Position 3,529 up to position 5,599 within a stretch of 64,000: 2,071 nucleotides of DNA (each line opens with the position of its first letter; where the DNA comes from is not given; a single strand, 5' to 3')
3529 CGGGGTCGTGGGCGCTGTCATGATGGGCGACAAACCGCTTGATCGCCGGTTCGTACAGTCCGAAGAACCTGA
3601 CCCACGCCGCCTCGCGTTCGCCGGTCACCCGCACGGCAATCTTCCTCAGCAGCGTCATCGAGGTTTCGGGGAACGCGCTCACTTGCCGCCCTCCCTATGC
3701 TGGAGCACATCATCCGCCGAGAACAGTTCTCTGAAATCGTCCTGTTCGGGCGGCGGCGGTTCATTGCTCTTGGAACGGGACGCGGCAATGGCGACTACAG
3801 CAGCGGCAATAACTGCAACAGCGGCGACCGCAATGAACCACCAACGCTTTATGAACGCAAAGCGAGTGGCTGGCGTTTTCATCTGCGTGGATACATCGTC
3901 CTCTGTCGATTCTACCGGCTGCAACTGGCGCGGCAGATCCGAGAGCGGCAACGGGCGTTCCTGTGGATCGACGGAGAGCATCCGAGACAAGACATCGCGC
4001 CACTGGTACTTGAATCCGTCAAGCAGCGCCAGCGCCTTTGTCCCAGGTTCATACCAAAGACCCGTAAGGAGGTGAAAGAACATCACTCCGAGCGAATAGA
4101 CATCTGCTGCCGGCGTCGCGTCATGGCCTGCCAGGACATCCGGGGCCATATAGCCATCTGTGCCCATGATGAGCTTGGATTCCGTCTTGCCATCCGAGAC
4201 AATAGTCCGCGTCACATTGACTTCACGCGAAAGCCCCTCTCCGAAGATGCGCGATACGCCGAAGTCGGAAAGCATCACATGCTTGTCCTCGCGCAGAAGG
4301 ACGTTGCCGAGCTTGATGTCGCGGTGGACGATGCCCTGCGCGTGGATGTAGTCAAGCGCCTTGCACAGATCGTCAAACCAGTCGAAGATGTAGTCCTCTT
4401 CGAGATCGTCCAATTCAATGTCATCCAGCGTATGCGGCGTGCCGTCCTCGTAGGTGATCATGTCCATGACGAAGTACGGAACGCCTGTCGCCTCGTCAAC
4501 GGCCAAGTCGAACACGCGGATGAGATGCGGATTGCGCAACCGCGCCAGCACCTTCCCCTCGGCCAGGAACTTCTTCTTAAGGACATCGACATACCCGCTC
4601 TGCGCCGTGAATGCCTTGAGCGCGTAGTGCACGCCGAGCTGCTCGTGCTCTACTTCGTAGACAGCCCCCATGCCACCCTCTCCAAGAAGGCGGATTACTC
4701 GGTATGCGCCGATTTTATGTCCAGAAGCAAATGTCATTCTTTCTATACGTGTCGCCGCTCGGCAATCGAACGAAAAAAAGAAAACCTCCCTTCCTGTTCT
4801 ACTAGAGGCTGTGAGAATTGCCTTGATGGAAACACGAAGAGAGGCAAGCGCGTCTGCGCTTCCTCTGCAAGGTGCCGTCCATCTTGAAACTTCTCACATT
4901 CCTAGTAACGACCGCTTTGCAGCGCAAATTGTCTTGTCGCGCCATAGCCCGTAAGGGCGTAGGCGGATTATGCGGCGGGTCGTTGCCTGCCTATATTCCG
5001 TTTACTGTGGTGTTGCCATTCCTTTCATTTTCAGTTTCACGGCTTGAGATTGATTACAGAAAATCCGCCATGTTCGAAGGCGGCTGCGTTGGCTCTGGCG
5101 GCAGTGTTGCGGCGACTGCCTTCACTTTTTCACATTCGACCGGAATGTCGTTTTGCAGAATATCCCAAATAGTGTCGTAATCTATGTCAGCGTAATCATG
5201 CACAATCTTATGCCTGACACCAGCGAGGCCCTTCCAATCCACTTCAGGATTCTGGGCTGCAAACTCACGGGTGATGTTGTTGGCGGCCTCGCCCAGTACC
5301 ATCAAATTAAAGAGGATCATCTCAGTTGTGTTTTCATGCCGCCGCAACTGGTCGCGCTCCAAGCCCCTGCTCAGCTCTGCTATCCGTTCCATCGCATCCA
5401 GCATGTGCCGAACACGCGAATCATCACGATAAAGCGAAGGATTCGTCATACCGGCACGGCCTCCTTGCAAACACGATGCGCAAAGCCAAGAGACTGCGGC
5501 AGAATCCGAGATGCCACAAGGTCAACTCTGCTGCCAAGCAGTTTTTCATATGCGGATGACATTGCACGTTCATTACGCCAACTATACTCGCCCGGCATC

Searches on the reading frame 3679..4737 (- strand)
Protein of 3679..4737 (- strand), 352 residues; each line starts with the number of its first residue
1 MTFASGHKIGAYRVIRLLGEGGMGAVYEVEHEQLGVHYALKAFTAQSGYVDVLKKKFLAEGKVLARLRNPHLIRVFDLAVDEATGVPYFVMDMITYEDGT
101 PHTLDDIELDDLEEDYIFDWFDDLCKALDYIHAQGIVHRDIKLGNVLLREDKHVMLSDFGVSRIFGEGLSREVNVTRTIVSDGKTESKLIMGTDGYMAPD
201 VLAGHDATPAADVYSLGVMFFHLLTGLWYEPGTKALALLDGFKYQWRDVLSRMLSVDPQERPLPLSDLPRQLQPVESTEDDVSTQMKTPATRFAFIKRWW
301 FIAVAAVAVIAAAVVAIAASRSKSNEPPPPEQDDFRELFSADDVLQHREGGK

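Call 8: search_protein_families(library=pfam, proteins=[window:3679-4737:-], max_evalue=0.01)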
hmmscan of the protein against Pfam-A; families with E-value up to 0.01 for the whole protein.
window:3679-4737:- (352 aa): 6 families
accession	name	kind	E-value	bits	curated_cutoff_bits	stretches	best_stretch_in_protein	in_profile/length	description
PF00069.31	Pkinase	-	1.4e-39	136.5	31.7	1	12-229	1-196/263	Protein kinase domain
PF07714.23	PK_Tyr_Ser-Thr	-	6.3e-22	78.6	23.1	1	15-225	4-199/258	Protein tyrosine and serine/threonine kinase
PF17667.7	Pkinase_fungal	-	0.00051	19.3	24.1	1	121-215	292-378/387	Fungal protein kinase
PF03109.22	ABC1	-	0.002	17.8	22.9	1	128-166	180-218/244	ABC1 atypical kinase-like domain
PF01636.29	APH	-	0.0022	18.2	23.2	0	110-154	144-188/239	Phosphotransferase enzyme family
PF12330.14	Haspin_kinase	-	0.0044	16.5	25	1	138-170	229-257/364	Haspin like kinase domain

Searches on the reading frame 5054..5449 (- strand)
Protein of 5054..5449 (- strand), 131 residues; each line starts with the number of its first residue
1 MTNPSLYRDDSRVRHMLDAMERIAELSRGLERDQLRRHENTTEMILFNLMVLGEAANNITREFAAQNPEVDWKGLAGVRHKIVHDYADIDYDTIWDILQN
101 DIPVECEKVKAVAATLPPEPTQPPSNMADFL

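Call 8: search_protein_families(library=pfam, proteins=[window:5054-5449:-], max_evalue=0.01)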
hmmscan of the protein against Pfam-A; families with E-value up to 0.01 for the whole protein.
window:5054-5449:- (131 aa): 1 family
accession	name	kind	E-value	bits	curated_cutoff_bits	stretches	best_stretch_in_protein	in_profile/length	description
PF01934.22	HepT-like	-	1e-21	77.3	23.5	1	16-104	1-112/120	Ribonuclease HepT-like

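Call 11: search_protein_families(library=ncbifam, proteins=[window:5054-5449:-], max_evalue=1)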
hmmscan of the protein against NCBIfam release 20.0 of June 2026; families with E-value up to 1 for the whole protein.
window:5054-5449:- (131 aa): 1 family
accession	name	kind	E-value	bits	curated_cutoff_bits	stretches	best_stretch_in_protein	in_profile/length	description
NF047751.1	HepT_toxin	equivalog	7.6e-09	35.5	60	1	71-102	83-114/120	type VII toxin-antitoxin system HepT family RNase toxin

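Call 12: search_protein_families(library=padloc, proteins=[window:5054-5449:-], max_evalue=1)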
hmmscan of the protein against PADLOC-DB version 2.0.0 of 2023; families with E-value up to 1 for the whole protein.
window:5054-5449:- (131 aa): 0 families
